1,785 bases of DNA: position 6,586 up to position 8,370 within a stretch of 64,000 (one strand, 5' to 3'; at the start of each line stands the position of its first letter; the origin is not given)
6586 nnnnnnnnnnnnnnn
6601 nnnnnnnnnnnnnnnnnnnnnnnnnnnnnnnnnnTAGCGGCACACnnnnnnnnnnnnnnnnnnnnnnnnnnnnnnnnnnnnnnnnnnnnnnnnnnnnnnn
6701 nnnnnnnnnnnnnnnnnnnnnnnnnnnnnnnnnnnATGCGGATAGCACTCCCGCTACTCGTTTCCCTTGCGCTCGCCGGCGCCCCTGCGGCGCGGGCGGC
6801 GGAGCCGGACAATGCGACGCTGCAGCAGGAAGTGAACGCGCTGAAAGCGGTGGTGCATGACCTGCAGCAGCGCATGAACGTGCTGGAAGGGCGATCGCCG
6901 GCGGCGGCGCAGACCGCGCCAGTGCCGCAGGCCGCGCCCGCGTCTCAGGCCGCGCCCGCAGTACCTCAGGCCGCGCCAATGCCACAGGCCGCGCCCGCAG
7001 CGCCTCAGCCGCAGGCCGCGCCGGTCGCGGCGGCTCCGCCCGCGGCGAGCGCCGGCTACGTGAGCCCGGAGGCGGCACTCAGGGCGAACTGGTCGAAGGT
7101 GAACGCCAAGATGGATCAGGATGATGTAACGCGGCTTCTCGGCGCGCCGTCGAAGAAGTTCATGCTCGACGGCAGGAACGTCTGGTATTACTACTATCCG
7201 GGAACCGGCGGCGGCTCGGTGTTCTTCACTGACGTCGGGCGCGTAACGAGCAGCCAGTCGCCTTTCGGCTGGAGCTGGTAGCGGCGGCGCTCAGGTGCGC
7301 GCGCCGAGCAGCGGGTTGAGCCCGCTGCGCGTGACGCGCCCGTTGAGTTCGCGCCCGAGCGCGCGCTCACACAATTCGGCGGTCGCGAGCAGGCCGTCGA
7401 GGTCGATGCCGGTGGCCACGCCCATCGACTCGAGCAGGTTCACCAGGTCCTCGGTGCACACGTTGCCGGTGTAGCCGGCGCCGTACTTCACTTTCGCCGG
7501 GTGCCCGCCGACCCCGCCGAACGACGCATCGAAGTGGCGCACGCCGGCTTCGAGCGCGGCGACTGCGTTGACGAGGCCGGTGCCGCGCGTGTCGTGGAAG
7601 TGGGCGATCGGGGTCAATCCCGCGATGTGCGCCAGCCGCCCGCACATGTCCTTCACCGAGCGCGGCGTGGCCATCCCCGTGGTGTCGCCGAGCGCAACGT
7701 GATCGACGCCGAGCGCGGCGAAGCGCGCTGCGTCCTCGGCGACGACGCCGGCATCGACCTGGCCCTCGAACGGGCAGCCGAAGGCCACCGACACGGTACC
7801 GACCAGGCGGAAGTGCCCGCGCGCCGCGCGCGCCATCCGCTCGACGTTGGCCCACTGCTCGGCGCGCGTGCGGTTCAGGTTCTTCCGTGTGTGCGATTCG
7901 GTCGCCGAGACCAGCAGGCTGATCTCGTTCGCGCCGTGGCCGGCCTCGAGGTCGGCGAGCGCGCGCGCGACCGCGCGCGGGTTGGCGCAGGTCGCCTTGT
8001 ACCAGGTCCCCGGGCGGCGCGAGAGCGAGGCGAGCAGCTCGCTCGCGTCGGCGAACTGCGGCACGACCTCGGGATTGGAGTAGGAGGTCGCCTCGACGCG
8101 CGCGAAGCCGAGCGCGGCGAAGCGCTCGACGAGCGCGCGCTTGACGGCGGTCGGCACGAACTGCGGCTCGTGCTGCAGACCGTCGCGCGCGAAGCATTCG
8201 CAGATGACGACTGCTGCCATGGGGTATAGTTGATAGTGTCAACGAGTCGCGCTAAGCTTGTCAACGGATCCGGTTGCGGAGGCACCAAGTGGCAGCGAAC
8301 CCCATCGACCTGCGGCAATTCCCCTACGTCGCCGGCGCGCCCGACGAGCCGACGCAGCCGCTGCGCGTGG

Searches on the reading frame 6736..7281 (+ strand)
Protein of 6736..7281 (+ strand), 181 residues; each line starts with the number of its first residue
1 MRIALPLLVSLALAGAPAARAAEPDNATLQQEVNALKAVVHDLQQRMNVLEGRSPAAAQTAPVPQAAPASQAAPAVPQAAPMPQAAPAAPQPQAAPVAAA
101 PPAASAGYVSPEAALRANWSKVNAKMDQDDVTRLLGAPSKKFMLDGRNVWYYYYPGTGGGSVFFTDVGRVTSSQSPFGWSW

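Call 4: search_protein_families(library=pfam, proteins=[window:6736-7281:+], max_evalue=0.01)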
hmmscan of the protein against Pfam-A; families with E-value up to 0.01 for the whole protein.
window:6736-7281:+ (181 aa): 1 family
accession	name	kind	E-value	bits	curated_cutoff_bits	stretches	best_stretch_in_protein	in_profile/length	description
PF04355.18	BamE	-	0.0031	17.7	23.2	1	120-160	10-49/71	Outer membrane protein assembly factor BamE domain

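Call 5: search_protein_families(library=ncbifam, proteins=[window:6736-7281:+], max_evalue=0.01)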
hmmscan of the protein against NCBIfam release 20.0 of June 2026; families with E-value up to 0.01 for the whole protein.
window:6736-7281:+ (181 aa): 2 families
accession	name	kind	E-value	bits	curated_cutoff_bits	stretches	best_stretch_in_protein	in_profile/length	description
NF011513.0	PRK14952.1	equivalog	4.7e-05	22.5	737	1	46-132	378-463/596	DNA polymerase III subunits gamma/tau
NF005846.3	PRK07764.1-6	equivalog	0.0048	16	625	1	20-149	460-586/628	DNA polymerase III subunit gamma and tau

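Call 40: search_protein_families(library=pfam, proteins=[window:6832-7281:+], max_evalue=0.001)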
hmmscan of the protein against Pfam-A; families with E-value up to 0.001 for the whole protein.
window:6832-7281:+ (149 aa): 0 families

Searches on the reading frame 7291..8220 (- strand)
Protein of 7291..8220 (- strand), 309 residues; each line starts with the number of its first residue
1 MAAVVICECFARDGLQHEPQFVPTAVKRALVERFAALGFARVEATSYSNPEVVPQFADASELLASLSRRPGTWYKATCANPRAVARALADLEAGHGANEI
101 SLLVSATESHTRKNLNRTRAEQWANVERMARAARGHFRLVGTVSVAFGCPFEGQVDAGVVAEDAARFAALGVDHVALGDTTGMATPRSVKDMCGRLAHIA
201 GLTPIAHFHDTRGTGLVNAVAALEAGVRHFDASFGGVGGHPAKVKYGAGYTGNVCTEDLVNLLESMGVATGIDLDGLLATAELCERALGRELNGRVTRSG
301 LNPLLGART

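Call 40: search_protein_families(library=pfam, proteins=[window:7291-8220:-], max_evalue=0.001)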
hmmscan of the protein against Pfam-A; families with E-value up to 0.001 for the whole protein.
window:7291-8220:- (309 aa): 1 family
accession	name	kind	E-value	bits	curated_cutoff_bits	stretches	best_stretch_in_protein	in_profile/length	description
PF00682.25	HMGL-like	-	1.7e-34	119.8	29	1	4-283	2-259/260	HMGL-like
